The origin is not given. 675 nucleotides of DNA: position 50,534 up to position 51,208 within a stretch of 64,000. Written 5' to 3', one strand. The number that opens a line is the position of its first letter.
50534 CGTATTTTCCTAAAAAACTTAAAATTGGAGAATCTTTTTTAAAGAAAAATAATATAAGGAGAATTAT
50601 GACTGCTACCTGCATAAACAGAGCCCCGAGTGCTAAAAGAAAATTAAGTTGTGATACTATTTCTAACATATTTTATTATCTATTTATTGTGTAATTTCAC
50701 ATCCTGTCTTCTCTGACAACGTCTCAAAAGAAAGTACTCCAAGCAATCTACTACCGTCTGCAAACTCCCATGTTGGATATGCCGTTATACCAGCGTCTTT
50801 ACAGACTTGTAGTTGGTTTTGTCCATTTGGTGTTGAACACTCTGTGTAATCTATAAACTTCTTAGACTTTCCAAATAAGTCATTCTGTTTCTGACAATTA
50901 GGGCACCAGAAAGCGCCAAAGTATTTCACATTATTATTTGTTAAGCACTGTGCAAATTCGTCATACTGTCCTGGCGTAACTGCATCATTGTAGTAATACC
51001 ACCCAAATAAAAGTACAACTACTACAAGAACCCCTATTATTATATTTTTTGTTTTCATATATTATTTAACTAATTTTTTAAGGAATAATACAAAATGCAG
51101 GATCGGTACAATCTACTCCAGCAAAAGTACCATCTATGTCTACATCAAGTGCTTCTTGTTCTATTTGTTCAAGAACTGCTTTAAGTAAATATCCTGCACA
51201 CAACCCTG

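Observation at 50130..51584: Dedicated BdbC/DsbB plus thioredoxin-like oxidase immediately upstream of a Cys-rich type IV pilin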

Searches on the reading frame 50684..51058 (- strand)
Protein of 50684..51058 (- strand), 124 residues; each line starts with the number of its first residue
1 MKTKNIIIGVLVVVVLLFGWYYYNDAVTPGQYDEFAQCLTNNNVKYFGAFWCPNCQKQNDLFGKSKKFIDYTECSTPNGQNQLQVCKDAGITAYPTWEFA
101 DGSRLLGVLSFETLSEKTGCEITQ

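Call 3: search_protein_families(library=pfam, proteins=[window:50684-51058:-], max_evalue=0.01)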
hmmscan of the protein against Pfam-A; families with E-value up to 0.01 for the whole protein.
window:50684-51058:- (124 aa): 2 families
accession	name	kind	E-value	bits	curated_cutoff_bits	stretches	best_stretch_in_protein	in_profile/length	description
PF00085.26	Thioredoxin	-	0.0022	18.4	23.5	1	34-103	9-82/103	Thioredoxin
PF13098.12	Thioredoxin_2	-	0.0051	17.6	27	0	39-116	37-102/104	Thioredoxin-like domain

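Call 10: search_solved_structures(query=window:50684-51058:-, max_evalue=1, show_alignments=2)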
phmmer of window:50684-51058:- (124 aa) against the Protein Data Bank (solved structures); distinct sequences matched with E-value up to 1: 18.
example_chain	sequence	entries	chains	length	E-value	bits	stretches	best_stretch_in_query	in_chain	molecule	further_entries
3kp8_A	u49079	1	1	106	2.9e-17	66.1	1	46-120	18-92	VKORC1/thioredoxin domain protein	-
3kp9_A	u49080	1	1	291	9.1e-17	64.5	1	36-120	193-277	VKORC1/thioredoxin domain protein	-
4nv2_A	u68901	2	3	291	9.2e-17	64.5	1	36-120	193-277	VKORC1/thioredoxin domain protein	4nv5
4nv6_A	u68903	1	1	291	1.7e-15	60.4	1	36-120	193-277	VKORC1/thioredoxin domain protein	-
2j23_A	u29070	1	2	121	0.036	17.3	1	30-106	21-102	THIOREDOXIN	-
5jy5_A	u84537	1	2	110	0.1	15.8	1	31-103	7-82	Thioredoxin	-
2diy_A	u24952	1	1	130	0.11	15.8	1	28-106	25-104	Thioredoxin-like protein 2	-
2wz9_A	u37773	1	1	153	0.16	15.2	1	28-106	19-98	GLUTAREDOXIN-3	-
3cxg_A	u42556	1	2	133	0.28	14.4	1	28-99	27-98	Putative thioredoxin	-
1ti3_A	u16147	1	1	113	0.29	14.4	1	46-105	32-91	thioredoxin H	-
9r5y_A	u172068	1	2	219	0.35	14.1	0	36-62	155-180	Tenascin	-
5r5t_A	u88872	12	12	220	0.36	14.1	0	36-62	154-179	Tenascin C (Hexabrachion), isoform CRA_a | Tenascin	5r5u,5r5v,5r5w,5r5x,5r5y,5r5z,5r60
3aps_A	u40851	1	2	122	0.36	14.1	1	28-100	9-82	DnaJ homolog subfamily C member 10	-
3ed3_A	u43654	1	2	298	0.37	14.1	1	26-78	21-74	Protein disulfide-isomerase MPD1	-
8fn8_A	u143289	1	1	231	0.4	13.9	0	36-62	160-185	Tenascin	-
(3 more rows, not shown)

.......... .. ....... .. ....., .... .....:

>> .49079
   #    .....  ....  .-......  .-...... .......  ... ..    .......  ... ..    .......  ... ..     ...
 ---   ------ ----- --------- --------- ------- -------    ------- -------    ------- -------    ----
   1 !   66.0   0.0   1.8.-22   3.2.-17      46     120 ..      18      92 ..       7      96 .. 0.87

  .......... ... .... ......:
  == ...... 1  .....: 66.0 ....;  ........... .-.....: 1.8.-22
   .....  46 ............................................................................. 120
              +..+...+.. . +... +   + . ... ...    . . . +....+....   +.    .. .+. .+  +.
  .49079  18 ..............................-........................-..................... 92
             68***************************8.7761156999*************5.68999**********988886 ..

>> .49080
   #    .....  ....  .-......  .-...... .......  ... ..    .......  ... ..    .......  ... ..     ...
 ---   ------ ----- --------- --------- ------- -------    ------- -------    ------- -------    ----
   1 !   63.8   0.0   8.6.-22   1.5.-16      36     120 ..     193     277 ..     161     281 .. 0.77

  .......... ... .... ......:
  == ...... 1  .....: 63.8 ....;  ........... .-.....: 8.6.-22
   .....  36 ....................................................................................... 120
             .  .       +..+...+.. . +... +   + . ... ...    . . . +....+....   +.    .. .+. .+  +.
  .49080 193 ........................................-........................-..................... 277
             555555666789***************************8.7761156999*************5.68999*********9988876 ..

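Call 13: find_homologous_proteins(query=window:50684-51058:-, max_evalue=0.00001)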
Query window:50684-51058:- (124 aa): 690 proteins with E <= 0.00001 among 696 candidates; the best 120 are listed.
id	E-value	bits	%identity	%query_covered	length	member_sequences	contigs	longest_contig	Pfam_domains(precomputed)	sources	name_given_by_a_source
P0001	1.2e-81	289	100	100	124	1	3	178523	-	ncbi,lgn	-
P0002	4.8e-71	255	87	100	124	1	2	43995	-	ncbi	-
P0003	8.3e-64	231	77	100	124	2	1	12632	-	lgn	-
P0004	2.1e-63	230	80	85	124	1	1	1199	-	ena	-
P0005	5.4e-62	225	77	98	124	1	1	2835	-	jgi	-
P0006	1.0e-58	215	69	100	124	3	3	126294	-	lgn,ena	-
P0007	1.4e-58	214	72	99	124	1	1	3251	-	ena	-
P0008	6.6e-58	212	69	100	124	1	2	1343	-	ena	-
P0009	1.8e-56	208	67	100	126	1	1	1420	-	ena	-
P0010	4.6e-56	206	71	94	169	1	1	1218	-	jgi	-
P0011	5.4e-56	206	66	100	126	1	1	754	-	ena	-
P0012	5.9e-55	203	67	100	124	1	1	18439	-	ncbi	ncbi:hypothetical protein ACFL6I_16040 [candidate division KSB1 bacterium]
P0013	3.4e-53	197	64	97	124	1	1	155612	-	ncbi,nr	ncbi:MAG: hypothetical protein OQJ98_01830 [Candidatus Pacebacteria bacterium]|nr:hypothetical prote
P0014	1.7e-51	192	65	100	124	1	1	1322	-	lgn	-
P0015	4.4e-51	190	63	99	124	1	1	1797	-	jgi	-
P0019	2.6e-46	175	58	98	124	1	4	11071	-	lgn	-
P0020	1.3e-44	169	56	99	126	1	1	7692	-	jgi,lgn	jgi:hypothetical protein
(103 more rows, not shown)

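Call 15: find_related_loci(query=A1, collection=genome_contigs, flank=6000)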
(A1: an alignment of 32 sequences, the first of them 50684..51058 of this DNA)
Query A1 (124 aa) in genome_contigs; peptide patterns used: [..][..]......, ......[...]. (x = any residue, [..] = any of these).
600 stretches matched a pattern (row limit reached: there are more); 594 encode a relative of the query (tblastn E <= 1e-3); the best 80 are kept; 80 distinct loci.
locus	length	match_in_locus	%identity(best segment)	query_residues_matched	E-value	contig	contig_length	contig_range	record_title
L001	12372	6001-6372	87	1-124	6e-66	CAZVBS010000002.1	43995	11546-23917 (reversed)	MAG TPA_asm: uncultured Candidatus Saccharibacteria bacterium isolate SRP128015_co3_51 genome assembly, contig: NODE_602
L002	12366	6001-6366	67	1-122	2e-52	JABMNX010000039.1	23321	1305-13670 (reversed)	MAG: Candidatus Kaiserbacteria bacterium isolate bin.102 k141_5511681, whole genome shotgun sequence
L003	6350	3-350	60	9-124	8e-51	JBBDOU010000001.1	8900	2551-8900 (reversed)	MAG: Candidatus Paceibacterota bacterium isolate LejiaB_42_15 Lejia_B_10122_length_8900_cov_8, whole genome shotgun sequ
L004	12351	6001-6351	59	4-121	2e-45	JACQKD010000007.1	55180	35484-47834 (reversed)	MAG: Candidatus Kaiserbacteria bacterium isolate NC_groundwater_1168_Ag_S-0.1um_54_98 S_p1_S3_coassembly_k141_989458, wh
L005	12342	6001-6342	54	8-124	2e-44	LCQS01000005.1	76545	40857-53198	MAG: Parcubacteria group bacterium GW2011_GWA2_51_10 UY63_C0005, whole genome shotgun sequence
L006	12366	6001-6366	52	1-122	2e-46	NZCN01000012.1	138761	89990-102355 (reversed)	MAG: Candidatus Woesearchaeota archaeon isolate ARS1199 MHASMcontig_200875, whole genome shotgun sequence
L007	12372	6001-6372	52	2-124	2e-43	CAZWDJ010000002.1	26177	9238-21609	MAG TPA_asm: uncultured Candidatus Saccharibacteria bacterium isolate binchicken_co38_1375 genome assembly, contig: NODE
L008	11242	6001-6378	52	1-124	5e-43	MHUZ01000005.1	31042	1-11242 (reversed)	MAG: Candidatus Yonathbacteria bacterium RIFOXYD1_FULL_52_36 rifoxyd1_full_scaffold_1208, whole genome shotgun sequence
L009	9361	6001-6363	53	1-120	2e-42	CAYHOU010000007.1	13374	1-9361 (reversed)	MAG TPA_asm: uncultured Candidatus Saccharibacteria bacterium isolate ERP119705_co15_3 genome assembly, contig: NODE_519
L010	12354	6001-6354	49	6-123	6e-42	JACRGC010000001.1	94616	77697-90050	MAG: Candidatus Micrarchaeota archaeon isolate NC_groundwater_1741_Pr3_B-0.1um_42_19 SR-2_scaffold_141_86671, whole geno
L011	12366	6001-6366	53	1-122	5e-42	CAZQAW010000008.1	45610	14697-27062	MAG TPA_asm: uncultured Candidatus Saccharibacteria bacterium isolate SRP286056_co1_162 genome assembly, contig: NODE_79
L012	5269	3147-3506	54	4-122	6e-41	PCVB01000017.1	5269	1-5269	MAG: Candidatus Zambryskibacteria bacterium CG11_big_fil_rev_8_21_14_0_20_42_18 CG11_8_21_14_0.20_scaffold_11392_c, whol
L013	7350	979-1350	49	1-124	5e-41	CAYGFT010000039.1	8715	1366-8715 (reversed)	MAG TPA_asm: uncultured Candidatus Saccharibacteria bacterium isolate ERP113451_co3_1 genome assembly, contig: NODE_6993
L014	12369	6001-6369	51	2-122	5e-41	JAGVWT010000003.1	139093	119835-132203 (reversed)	Candidatus Pacearchaeota archaeon isolate RIFCSPHIGHO2_02_FULL_33_14 rifcsphigho2_02_scaffold_515, whole genome shotgun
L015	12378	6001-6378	51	1-124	9e-41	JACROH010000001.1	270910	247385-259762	MAG: Candidatus Lloydbacteria bacterium isolate NC_groundwater_1956_Pr3_S-0.2um_47_5 scaffold_62052, whole genome shotgu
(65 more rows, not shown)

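Call 33: find_encoding_contigs(protein=P0003, flank=6000, max_places=2)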
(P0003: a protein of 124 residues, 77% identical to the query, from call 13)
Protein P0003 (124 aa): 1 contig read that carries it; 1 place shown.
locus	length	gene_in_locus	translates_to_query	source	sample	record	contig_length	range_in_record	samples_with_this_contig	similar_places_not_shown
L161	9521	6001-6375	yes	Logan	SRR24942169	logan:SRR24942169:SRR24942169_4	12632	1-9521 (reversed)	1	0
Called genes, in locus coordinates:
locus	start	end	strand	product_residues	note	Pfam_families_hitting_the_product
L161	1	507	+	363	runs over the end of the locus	-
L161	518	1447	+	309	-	-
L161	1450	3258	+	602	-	PF19077:Big_13 (faint)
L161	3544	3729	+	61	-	-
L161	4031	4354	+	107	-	PF04993:TfoX_N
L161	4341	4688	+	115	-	PF01035:DNA_binding_1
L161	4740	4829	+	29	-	-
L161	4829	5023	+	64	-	-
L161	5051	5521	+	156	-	PF07963:N_methyl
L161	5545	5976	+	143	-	-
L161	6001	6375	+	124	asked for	-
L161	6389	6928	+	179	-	PF02600:DsbB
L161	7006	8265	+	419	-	PF00232:Glyco_hydro_1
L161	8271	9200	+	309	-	-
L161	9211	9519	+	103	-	?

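Call 34: find_encoding_contigs(protein=P0019, flank=6000, max_places=2)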
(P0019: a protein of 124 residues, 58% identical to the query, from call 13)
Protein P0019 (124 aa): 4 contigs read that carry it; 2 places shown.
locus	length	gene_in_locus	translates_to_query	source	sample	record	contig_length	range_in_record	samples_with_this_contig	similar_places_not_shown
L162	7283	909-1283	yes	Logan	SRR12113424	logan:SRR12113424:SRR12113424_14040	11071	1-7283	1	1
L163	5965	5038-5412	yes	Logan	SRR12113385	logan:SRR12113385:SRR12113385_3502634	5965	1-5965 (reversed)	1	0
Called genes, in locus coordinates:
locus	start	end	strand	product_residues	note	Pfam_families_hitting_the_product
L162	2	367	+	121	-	?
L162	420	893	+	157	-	PF07963:N_methyl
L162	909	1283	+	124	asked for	-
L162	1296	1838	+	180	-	PF02600:DsbB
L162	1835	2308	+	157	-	PF10648:Gmad2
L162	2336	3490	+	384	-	PF00232:Glyco_hydro_1, PF00331:Glyco_hydro_10 (weak), PF00232:Glyco_hydro_1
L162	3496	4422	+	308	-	PF00892:EamA (weak)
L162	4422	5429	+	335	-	PF00150:Cellulase (weak), PF02449:Glyco_hydro_42 (faint), PF00331:Glyco_hydro_10 (weak)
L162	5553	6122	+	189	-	PF10517:DM13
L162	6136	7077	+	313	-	-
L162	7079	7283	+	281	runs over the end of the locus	PF00480:ROK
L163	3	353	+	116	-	?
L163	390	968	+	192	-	PF00561:Abhydrolase_1 (faint), PF06821:Ser_hydrolase, PF12697:Abhydrolase_6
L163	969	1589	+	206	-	PF03575:Peptidase_S51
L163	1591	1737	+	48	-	-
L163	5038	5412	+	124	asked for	-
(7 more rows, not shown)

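Call 35: find_encoding_contigs(protein=P0020, flank=6000, max_places=2)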
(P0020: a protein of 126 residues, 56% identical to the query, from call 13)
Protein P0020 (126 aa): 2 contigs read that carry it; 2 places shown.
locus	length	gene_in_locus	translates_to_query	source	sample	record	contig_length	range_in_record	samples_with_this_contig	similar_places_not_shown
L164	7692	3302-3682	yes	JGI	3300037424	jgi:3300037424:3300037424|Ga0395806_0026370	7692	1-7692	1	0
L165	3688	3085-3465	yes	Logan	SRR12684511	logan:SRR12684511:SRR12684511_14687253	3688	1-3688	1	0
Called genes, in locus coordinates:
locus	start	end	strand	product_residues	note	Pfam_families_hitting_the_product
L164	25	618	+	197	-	-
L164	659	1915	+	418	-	PF00070:Pyr_redox (faint), PF00890:FAD_binding_2, PF01266:DAO (weak), PF03486:HI0933_like, PF07992:Pyr_redox_2 (faint), PF12831:FAD_oxidored, PF13450:NAD_binding_8 (weak), PF22780:HI0933_like_1st, +1 more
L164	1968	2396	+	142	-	-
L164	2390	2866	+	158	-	PF07963:N_methyl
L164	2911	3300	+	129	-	PF07883:Cupin_2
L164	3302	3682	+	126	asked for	-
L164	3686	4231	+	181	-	PF02600:DsbB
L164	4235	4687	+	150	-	PF10648:Gmad2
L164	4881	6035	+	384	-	PF00232:Glyco_hydro_1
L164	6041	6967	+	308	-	-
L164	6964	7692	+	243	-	?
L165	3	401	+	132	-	?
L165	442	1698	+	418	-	PF00070:Pyr_redox (faint), PF00890:FAD_binding_2, PF01266:DAO (weak), PF03486:HI0933_like, PF07992:Pyr_redox_2 (faint), PF12831:FAD_oxidored, PF13450:NAD_binding_8 (weak), PF22780:HI0933_like_1st, +1 more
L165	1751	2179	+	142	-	-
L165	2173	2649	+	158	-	PF07963:N_methyl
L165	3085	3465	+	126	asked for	-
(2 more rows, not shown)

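Call 49: search_protein_families(library=ncbifam, proteins=[window:50684-51058:-], max_evalue=0.01)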
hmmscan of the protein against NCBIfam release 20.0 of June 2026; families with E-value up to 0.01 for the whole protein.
window:50684-51058:- (124 aa): 0 families

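Call 54: search_protein_representatives(protein=window:50684-51058:-)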
Query: 124 residues. Proteins with E-value up to 0.001 (for the whole library): 3138; up to 1e-10: 1427; up to 1e-30: 30. The best 150 are listed.
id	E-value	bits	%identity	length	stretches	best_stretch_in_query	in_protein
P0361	1.1e-52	193.6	38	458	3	35-123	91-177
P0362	2.6e-51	189.2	48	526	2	22-122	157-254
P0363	3.2e-50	185.7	37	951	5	39-114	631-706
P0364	5.5e-47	175.2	34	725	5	36-99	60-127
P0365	2.8e-40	153.5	55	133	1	6-124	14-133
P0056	7.1e-40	152.2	53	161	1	5-122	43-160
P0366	4.0e-37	143.4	49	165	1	4-122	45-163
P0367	5.3e-36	139.7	57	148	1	2-122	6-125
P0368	3.3e-35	137.2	36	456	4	36-122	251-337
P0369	3.7e-35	137.0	35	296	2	35-122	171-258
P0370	7.5e-35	136.0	48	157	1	3-122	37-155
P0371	9.7e-35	135.6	50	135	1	2-122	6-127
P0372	1.5e-34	135.0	47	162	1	2-123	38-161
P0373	1.8e-34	134.8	49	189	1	5-122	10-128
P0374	2.2e-34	134.5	48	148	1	3-122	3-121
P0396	4.1e-30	120.7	55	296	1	27-123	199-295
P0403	1.9e-29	118.5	53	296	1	32-124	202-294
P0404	2.6e-29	118.1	56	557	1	26-123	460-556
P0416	1.7e-28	115.4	50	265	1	4-121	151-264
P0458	1.3e-26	109.3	41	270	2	6-120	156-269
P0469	3.6e-26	107.9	48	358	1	22-122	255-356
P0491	3.8e-25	104.6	53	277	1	32-122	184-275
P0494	4.3e-25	104.4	49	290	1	31-121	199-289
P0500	5.9e-25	104.0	43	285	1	21-122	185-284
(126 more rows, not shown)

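Call 55: search_protein_families(library=pfam, proteins=[P0396, P0403, P0494, P0500, P0491, P0416, P0458, P0469, P0404, P0362], max_evalue=0.001)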
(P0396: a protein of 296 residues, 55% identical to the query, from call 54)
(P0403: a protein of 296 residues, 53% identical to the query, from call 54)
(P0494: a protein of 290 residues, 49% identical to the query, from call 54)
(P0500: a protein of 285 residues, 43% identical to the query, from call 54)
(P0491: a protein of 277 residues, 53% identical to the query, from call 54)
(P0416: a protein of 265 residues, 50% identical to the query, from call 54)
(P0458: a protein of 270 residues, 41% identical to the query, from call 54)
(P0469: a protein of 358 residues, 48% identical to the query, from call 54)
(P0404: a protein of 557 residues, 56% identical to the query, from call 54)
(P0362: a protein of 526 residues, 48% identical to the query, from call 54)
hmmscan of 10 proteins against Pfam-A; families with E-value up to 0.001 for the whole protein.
P0396 (296 aa): 1 family
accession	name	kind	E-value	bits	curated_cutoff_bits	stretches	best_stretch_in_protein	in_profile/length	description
PF18933.6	PsbP_2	-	3.8e-05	24.2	27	1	26-90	3-71/184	PsbP-like protein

P0403 (296 aa): 1 family
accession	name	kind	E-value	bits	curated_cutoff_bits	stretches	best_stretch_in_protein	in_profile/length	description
PF00085.26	Thioredoxin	-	0.00056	20.3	23.5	0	216-274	25-83/103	Thioredoxin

P0494 (290 aa): 1 family
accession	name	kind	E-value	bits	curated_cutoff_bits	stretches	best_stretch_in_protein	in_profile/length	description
PF00085.26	Thioredoxin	-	0.00022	21.6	23.5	1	214-271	25-83/103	Thioredoxin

P0500 (285 aa): 3 families
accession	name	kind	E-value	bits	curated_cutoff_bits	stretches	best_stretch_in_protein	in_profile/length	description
PF18933.6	PsbP_2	-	1.9e-09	38.2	27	1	7-187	4-184/184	PsbP-like protein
PF00085.26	Thioredoxin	-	0.00015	22.1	23.5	1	203-265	19-82/103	Thioredoxin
PF01789.22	PsbP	-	0.00026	21.5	23.5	1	51-186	9-154/155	PsbP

P0491 (277 aa): 2 families
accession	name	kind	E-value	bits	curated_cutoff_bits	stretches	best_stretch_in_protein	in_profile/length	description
PF06271.18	RDD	-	3.8e-18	66.5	24.1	1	9-105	29-136/137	RDD family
PF00085.26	Thioredoxin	-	0.00014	22.3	23.5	1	197-262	23-88/103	Thioredoxin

P0416 (265 aa): 2 families
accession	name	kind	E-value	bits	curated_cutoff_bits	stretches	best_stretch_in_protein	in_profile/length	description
PF07884.19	VKOR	-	1.1e-24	87.6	27.5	1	9-142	2-132/134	Vitamin K epoxide reductase family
PF00085.26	Thioredoxin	-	2.3e-05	24.8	23.5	1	191-250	25-86/103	Thioredoxin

P0458 (270 aa): 1 family
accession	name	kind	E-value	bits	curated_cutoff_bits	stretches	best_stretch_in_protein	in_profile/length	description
PF07884.19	VKOR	-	6.2e-21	75.4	27.5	1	12-134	3-133/134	Vitamin K epoxide reductase family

P0469 (358 aa): 0 families

P0404 (557 aa): 1 family
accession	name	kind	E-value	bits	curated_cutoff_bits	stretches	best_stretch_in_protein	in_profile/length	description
PF01471.23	PG_binding_1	-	5.5e-11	42.9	23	1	66-122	1-57/57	Putative peptidoglycan binding domain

P0362 (526 aa): 4 families
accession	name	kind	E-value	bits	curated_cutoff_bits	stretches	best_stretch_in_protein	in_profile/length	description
PF00085.26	Thioredoxin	-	7.4e-08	32.8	23.5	0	429-489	23-84/103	Thioredoxin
PF13517.12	FG-GAP_3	-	3e-05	25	26.9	0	341-400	1-61/61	FG-GAP-like repeat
PF06827.20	zf-FPG_IleRS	-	0.00066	19.9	21.3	0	175-189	13-29/30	Zinc finger found in FPG and IleRS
PF01839.29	FG-GAP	-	0.00077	19.7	22.1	1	133-161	6-27/37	FG-GAP repeat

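Call 63: list_cluster_members(proteins=[P0001, P0121, P0241])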
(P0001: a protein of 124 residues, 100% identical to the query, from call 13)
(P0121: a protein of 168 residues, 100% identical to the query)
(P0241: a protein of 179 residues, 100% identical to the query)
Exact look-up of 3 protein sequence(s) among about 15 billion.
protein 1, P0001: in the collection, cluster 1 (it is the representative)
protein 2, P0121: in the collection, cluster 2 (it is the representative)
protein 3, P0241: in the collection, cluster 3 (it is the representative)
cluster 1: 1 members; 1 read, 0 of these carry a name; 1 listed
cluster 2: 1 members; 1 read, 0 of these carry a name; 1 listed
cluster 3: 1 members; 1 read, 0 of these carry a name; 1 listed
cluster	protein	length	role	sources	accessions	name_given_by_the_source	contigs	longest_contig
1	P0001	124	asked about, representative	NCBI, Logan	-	-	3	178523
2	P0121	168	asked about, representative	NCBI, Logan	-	-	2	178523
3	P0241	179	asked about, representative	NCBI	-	-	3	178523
